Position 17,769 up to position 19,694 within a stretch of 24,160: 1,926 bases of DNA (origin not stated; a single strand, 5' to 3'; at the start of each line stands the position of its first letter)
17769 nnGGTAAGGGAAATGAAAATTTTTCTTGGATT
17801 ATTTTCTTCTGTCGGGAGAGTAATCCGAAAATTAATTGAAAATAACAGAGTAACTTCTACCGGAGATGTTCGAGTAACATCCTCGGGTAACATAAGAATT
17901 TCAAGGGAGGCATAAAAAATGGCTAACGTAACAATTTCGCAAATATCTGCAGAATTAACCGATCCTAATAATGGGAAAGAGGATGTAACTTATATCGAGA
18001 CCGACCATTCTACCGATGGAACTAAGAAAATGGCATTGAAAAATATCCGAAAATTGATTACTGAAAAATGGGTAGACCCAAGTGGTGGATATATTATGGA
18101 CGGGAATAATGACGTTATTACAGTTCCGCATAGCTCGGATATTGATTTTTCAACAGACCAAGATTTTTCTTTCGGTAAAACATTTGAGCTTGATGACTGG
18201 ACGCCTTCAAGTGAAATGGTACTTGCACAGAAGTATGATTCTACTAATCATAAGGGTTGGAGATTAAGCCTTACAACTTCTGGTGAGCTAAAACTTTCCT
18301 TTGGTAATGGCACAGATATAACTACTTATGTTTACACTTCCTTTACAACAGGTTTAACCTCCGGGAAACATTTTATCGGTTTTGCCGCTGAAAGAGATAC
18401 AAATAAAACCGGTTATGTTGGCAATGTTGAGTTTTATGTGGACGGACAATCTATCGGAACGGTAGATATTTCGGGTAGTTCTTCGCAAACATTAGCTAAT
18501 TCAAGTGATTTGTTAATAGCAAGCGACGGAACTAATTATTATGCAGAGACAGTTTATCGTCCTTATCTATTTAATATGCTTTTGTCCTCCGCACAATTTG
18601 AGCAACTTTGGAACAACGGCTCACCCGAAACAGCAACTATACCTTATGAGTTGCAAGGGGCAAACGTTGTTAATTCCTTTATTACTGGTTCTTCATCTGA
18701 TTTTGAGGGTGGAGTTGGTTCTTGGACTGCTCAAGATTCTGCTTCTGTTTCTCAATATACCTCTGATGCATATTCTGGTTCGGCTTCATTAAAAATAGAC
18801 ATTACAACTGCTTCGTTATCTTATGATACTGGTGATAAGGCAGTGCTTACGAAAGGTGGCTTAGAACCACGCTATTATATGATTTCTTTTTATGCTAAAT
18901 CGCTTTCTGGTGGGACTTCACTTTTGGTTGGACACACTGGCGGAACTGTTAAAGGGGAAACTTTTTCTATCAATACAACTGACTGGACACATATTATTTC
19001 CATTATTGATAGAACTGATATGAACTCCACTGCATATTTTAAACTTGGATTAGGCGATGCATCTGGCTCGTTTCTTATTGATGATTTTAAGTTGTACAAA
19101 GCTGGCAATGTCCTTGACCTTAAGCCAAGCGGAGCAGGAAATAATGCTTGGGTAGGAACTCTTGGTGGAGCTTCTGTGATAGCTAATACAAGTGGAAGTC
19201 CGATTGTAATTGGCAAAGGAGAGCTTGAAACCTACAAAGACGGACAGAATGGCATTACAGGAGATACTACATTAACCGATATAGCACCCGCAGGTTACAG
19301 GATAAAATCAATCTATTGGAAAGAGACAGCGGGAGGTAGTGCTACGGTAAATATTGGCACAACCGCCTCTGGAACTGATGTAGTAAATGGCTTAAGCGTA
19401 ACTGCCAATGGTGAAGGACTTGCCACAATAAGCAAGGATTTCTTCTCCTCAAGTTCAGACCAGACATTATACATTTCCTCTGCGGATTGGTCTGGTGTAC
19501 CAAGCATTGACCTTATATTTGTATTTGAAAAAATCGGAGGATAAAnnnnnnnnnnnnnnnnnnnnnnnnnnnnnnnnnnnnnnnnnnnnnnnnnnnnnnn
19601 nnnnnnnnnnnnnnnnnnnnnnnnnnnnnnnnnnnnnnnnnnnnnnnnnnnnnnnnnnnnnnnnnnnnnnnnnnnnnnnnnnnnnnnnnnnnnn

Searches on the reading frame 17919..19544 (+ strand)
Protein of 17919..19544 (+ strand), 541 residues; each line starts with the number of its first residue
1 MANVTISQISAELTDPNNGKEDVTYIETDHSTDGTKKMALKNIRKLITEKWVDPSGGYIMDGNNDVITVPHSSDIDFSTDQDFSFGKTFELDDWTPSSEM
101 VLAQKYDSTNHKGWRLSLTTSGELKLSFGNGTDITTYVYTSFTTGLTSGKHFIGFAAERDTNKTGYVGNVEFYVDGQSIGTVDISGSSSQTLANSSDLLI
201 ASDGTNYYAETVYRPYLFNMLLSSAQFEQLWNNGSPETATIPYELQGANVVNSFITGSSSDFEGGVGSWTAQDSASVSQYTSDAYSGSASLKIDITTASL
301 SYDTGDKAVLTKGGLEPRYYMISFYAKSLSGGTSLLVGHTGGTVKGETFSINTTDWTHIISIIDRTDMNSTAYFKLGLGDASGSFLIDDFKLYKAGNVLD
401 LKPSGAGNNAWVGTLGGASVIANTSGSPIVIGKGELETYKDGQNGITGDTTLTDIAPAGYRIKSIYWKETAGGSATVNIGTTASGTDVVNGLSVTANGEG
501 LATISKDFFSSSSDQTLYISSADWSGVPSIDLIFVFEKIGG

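Call 118: search_protein_families(library=pfam, proteins=[window:17919-19544:+], max_evalue=0.001)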
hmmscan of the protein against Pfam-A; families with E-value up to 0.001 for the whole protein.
window:17919-19544:+ (541 aa): 1 family
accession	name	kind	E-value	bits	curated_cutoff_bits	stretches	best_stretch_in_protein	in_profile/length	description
PF02018.23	CBM_4_9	-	0.00013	22.8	25.9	1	259-377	6-130/136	Carbohydrate binding domain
